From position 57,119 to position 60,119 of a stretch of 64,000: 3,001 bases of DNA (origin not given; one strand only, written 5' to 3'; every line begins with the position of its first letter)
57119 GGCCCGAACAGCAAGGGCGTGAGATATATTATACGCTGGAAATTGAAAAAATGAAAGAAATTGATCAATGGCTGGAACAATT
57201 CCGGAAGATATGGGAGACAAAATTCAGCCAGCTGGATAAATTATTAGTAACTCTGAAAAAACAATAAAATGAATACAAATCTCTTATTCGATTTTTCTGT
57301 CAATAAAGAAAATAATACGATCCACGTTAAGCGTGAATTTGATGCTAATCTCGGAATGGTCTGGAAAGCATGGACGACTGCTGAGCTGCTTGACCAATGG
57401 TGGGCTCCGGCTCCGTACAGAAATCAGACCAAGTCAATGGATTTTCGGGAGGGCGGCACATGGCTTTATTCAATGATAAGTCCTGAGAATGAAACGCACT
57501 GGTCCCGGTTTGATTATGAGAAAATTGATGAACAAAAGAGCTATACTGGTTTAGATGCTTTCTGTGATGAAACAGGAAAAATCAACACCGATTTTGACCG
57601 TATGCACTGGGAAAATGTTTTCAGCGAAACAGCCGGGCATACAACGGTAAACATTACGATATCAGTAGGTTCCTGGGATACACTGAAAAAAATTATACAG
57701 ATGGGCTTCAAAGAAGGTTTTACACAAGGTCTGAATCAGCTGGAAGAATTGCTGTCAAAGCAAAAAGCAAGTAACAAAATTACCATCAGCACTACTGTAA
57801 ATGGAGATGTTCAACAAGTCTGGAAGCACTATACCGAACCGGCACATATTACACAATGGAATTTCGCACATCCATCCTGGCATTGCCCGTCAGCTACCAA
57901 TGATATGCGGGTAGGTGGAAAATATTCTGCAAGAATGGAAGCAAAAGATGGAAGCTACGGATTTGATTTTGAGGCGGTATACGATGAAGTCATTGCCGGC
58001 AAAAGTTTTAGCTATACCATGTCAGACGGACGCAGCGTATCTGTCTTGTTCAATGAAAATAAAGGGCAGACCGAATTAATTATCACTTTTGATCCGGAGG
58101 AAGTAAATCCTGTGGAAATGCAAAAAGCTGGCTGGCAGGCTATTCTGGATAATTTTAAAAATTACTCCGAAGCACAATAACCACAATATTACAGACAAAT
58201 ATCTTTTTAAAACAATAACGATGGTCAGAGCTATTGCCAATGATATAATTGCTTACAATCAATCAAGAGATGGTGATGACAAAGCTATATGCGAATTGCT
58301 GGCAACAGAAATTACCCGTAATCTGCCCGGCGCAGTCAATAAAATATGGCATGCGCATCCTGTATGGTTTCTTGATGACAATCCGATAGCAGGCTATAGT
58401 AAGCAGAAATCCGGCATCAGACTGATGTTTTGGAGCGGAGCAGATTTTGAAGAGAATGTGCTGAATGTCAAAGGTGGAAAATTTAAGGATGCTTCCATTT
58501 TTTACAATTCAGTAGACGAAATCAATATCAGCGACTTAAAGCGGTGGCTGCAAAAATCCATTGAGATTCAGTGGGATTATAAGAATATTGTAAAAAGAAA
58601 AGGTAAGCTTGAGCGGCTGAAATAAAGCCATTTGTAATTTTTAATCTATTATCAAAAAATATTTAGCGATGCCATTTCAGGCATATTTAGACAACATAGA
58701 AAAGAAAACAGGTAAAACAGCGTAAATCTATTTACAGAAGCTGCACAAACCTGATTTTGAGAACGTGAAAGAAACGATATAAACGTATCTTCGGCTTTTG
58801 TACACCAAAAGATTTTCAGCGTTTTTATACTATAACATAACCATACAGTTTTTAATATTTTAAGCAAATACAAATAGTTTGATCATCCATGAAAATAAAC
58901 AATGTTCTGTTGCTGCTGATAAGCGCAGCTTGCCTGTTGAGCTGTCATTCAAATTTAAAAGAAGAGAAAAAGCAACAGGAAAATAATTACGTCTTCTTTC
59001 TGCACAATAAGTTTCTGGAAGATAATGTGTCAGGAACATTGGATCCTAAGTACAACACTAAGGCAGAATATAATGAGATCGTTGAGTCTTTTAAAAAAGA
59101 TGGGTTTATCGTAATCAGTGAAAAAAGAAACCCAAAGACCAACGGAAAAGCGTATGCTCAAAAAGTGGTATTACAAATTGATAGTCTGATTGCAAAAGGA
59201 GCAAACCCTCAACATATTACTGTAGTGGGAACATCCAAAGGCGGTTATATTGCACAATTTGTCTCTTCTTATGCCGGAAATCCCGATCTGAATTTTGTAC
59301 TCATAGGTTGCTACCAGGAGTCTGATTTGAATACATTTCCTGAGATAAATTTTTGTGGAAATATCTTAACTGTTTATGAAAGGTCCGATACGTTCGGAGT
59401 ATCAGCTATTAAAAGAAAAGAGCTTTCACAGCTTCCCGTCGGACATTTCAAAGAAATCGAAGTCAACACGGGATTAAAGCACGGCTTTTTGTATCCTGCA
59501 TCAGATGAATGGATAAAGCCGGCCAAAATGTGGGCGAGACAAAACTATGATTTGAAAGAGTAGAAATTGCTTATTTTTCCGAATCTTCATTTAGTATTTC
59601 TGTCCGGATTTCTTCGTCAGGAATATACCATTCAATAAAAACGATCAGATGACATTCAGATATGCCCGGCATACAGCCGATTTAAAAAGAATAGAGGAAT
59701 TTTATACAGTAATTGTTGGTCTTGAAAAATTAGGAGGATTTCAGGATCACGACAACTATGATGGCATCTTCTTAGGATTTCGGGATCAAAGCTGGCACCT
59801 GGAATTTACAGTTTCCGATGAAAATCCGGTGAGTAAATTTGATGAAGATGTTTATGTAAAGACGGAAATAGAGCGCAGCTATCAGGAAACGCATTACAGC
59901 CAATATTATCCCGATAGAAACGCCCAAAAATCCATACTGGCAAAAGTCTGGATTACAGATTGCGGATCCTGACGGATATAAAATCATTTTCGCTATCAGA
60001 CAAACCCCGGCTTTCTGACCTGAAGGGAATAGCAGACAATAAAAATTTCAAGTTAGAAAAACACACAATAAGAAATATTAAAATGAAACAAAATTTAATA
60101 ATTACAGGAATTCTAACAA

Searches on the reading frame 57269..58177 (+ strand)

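Call 33: search_protein_families(library=pfam, proteins=[window:57269-58177:+], max_evalue=0.001)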
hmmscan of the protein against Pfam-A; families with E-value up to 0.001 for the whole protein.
window:57269-58177:+ (303 aa): 2 families
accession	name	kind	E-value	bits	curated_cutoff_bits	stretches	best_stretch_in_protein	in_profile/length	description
PF08327.17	AHSA1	-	1.5e-35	122.6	22.1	2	181-300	4-124/125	Activator of Hsp90 ATPase homolog 1-like protein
PF10604.15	Polyketide_cyc2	-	6.6e-06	26.9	27.4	0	170-300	3-141/142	Polyketide cyclase / dehydrase and lipid transport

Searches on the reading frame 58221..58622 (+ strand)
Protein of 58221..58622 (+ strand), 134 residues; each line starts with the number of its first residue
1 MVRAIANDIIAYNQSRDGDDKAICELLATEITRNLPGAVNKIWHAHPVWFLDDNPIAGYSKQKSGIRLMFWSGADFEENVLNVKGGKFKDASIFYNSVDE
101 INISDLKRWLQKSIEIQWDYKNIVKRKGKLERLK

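Call 33: search_protein_families(library=pfam, proteins=[window:58221-58622:+], max_evalue=0.001)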
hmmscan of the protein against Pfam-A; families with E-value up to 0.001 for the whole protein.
window:58221-58622:+ (134 aa): 1 family
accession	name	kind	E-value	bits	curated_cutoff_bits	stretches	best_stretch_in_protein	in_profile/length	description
PF08818.16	DUF1801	-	1.3e-08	35.5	27.2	1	21-114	2-85/85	Domain of unknown function (DU1801)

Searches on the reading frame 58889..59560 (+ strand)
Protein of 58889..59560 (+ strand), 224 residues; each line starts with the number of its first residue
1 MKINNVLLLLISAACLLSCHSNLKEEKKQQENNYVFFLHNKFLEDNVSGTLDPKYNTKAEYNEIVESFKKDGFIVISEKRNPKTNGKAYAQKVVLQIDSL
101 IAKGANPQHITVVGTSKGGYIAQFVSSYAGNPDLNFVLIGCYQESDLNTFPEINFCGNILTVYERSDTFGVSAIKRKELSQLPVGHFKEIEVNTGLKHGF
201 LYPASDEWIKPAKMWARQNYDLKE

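Call 32: search_protein_families(library=ncbifam, proteins=[window:58889-59560:+], max_evalue=0.00001)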
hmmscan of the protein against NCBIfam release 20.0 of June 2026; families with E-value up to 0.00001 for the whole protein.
window:58889-59560:+ (224 aa): 0 families

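Call 33: search_protein_families(library=pfam, proteins=[window:58889-59560:+], max_evalue=0.001)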
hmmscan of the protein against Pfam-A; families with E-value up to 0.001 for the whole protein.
window:58889-59560:+ (224 aa): 0 families

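Call 75: search_solved_structures(query=window:58889-59560:+, max_evalue=1)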
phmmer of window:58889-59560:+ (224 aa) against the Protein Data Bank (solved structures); distinct sequences matched with E-value up to 1: 4.
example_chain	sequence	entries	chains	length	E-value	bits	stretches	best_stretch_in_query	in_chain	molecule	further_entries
7t82_A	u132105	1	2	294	0.073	15.8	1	70-156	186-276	Leukocidin E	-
7p8s_A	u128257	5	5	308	0.079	15.7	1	70-156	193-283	Leucotoxin LukEv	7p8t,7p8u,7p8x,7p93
3roh_A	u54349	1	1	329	0.092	15.5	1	70-156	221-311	Leucotoxin LukEv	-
4v8p_BR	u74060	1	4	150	0.84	12.4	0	26-60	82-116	RPL23A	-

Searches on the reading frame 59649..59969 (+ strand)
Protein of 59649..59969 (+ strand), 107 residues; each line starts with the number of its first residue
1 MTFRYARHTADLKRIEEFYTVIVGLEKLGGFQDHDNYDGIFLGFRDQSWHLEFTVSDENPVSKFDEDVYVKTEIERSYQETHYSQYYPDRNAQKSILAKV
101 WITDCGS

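Call 32: search_protein_families(library=ncbifam, proteins=[window:59649-59969:+], max_evalue=0.00001)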
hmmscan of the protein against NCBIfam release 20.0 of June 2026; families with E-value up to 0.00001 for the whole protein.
window:59649-59969:+ (107 aa): 0 families

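Call 33: search_protein_families(library=pfam, proteins=[window:59649-59969:+], max_evalue=0.001)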
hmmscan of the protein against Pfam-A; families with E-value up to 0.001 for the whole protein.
window:59649-59969:+ (107 aa): 1 family
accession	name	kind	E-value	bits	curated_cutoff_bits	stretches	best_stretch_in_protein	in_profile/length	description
PF22658.2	YycE-like_N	-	1.5e-18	66.8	27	1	3-54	1-52/52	YycE-like N-terminal domain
